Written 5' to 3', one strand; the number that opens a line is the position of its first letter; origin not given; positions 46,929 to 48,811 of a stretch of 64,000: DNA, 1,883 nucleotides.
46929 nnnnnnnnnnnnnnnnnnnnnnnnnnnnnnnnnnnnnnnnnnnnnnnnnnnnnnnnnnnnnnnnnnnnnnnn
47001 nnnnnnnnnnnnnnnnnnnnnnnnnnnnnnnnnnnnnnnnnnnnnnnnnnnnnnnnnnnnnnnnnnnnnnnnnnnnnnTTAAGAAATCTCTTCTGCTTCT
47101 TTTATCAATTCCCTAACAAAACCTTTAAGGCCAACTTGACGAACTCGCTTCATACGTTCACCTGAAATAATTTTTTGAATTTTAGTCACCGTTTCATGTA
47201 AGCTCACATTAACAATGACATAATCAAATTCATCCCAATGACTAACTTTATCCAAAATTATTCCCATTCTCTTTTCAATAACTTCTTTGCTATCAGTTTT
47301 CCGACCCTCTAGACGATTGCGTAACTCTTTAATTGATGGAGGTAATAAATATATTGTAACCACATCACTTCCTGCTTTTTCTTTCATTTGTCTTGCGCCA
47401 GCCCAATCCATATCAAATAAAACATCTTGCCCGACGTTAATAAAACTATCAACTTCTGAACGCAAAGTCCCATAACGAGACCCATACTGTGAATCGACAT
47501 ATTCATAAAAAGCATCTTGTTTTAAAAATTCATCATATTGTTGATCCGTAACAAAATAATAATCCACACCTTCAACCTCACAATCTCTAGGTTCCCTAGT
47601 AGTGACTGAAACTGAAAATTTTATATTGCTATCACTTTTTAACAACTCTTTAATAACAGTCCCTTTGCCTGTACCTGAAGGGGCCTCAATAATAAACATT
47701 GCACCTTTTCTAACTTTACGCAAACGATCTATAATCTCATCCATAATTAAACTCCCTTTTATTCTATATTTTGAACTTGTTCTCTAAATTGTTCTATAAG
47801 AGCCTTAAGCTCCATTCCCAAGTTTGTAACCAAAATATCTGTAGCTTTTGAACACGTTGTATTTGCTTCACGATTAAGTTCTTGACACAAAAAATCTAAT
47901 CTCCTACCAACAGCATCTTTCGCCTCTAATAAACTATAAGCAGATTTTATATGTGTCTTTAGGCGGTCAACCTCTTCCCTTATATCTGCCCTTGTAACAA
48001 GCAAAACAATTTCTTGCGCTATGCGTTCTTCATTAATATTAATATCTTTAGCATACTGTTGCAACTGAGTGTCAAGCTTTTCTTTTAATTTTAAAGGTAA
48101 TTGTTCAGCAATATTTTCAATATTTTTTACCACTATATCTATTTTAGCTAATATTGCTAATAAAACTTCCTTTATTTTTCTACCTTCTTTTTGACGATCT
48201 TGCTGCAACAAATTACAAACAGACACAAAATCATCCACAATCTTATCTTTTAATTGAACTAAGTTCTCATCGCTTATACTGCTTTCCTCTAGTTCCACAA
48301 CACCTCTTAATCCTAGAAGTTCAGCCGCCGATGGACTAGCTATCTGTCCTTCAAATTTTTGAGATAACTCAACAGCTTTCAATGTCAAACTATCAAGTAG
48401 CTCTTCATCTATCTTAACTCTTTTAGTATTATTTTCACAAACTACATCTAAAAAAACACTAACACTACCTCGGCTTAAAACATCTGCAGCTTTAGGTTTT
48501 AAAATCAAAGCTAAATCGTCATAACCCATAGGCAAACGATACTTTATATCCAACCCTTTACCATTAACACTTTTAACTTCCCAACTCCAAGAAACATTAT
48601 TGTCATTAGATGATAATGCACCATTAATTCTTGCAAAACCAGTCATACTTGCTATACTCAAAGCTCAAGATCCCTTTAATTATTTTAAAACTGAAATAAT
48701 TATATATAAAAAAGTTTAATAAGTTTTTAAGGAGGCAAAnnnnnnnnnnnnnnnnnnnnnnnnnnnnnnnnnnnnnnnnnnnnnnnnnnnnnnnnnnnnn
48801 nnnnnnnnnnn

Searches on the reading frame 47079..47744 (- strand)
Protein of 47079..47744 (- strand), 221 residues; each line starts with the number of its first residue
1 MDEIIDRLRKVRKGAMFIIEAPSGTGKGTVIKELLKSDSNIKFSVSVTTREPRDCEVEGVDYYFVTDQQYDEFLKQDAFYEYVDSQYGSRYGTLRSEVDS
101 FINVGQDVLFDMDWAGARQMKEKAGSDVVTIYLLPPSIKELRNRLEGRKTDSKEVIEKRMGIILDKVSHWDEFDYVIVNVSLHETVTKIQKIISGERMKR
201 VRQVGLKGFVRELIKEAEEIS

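Call 47: search_protein_families(library=pfam, proteins=[window:47079-47744:-], max_evalue=0.00001)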
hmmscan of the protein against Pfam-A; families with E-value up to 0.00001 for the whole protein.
window:47079-47744:- (221 aa): 1 family
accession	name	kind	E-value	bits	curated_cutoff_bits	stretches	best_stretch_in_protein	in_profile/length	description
PF00625.27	Guanylate_kin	-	1.2e-39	136.3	25.2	1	16-194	4-180/182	Guanylate kinase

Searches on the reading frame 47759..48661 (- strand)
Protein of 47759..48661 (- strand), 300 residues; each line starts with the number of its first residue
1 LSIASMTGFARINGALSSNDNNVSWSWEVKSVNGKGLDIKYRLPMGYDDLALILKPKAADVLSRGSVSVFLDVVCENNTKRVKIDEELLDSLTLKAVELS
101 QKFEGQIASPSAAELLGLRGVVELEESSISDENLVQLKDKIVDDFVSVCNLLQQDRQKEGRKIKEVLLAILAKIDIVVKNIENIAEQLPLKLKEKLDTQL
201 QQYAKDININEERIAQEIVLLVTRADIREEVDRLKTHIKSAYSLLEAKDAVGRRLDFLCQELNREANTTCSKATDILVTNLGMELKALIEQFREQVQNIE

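Call 47: search_protein_families(library=pfam, proteins=[window:47759-48661:-], max_evalue=0.00001)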
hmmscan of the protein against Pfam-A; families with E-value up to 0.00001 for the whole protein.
window:47759-48661:- (300 aa): 2 families
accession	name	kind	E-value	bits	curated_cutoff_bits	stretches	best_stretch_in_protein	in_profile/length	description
PF08340.16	YicC-like_C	-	4.9e-39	133.6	27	1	181-300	1-120/120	Endoribonuclease YicC-like, C-terminal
PF03755.18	YicC-like_N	-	2.3e-28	100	25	1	3-164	1-155/156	Endoribonuclease YicC-like, N-terminal region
